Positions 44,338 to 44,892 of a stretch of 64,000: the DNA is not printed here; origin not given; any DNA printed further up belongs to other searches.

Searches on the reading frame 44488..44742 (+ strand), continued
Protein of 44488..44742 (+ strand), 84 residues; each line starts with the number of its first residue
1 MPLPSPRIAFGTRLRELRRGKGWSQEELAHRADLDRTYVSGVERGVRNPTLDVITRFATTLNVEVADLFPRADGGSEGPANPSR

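Call 41: find_encoding_contigs(protein=P0141, flank=7000, max_places=2)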
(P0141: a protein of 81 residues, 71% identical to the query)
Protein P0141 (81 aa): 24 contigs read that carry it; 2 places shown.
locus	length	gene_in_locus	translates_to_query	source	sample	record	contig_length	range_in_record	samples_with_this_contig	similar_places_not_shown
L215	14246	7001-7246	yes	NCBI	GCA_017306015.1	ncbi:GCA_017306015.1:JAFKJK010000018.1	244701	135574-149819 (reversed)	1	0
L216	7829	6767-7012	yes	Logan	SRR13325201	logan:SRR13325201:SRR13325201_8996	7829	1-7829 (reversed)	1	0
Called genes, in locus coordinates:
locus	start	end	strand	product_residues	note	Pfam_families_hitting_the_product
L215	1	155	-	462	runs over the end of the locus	PF07992:Pyr_redox_2, PF13738:Pyr_redox_3, PF00070:Pyr_redox, PF02852:Pyr_redox_dim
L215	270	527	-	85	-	-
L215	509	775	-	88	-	PF01402:RHH_1 (weak)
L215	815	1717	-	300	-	PF01578:Cytochrom_C_asm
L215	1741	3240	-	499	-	PF05140:ResB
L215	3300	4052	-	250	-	PF02683:DsbD_TM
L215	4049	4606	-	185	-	PF08534:Redoxin, PF00578:AhpC-TSA, PF00085:Thioredoxin (weak), PF13098:Thioredoxin_2 (faint), PF13905:Thioredoxin_8 (weak)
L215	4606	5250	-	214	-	PF00300:His_Phos_1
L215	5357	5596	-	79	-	PF05768:Glrx-like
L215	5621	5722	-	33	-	-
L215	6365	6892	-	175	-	-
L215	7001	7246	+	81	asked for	PF13560:HTH_31, PF13443:HTH_26 (weak), PF01381:HTH_3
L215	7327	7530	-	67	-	PF12728:HTH_17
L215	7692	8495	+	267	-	PF03746:LamB_YcsF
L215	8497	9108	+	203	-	PF02682:CT_C_D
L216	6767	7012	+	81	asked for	PF13560:HTH_31, PF13443:HTH_26 (weak), PF01381:HTH_3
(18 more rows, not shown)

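Call 42: find_encoding_contigs(protein=P0156, flank=7000, max_places=2)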
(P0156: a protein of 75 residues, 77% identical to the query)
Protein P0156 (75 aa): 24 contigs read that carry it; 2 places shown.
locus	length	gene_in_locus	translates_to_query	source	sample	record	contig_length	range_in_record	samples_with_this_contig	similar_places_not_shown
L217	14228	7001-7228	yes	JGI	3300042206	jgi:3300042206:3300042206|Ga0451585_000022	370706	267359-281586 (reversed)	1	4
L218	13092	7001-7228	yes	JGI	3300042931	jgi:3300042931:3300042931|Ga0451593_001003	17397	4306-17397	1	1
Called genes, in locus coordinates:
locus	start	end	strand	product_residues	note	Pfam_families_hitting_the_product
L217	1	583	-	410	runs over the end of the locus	PF04055:Radical_SAM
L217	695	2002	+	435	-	PF01547:SBP_bac_1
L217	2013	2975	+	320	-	PF00528:BPD_transp_1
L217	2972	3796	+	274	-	PF00528:BPD_transp_1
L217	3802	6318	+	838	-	PF00270:DEAD, PF00271:Helicase_C, PF08482:HrpB_C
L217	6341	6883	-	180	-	-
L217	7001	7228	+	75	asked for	PF13560:HTH_31, PF12844:HTH_19, PF01381:HTH_3, PF13443:HTH_26 (weak)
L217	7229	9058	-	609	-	PF00009:GTP_EFTU, PF03144:GTP_EFTU_D2 (weak), PF00679:EFG_C, PF06421:LepA_C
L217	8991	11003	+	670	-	PF00005:ABC_tran, PF13304:AAA_21 (faint)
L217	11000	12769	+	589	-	PF00005:ABC_tran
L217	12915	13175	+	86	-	PF01649:Ribosomal_S20p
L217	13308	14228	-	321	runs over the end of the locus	PF21694:DNA_pol3_delta_C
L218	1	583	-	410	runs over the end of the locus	PF04055:Radical_SAM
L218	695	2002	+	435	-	PF01547:SBP_bac_1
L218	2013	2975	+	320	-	PF00528:BPD_transp_1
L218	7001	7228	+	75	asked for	PF13560:HTH_31, PF12844:HTH_19, PF01381:HTH_3, PF13443:HTH_26 (weak)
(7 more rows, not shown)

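Call 43: find_encoding_contigs(protein=P0161, flank=7000, max_places=2)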
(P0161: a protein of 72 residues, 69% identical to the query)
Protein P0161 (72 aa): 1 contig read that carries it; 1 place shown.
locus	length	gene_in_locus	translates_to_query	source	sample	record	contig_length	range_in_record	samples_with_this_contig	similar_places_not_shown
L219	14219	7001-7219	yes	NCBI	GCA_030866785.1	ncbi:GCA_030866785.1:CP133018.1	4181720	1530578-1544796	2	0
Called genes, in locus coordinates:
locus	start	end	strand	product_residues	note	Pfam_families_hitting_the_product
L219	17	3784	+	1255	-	-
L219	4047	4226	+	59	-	-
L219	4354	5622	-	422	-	PF13481:AAA_25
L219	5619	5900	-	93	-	-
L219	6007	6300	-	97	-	-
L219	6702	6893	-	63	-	-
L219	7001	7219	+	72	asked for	PF12844:HTH_19, PF13560:HTH_31, PF13443:HTH_26 (weak), PF01381:HTH_3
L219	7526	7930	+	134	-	-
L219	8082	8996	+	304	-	PF28123:DUF8370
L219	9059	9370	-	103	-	-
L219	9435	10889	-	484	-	PF00239:Resolvase, PF07508:Recombinase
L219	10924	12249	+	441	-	PF05362:Lon_C (weak), PF13541:ChlI, PF01078:Mg_chelatase, PF07728:AAA_5 (faint), PF00493:MCM (weak), PF13335:Mg_chelatase_C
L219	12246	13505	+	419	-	-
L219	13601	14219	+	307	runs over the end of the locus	PF00149:Metallophos, PF12850:Metallophos_2 (weak)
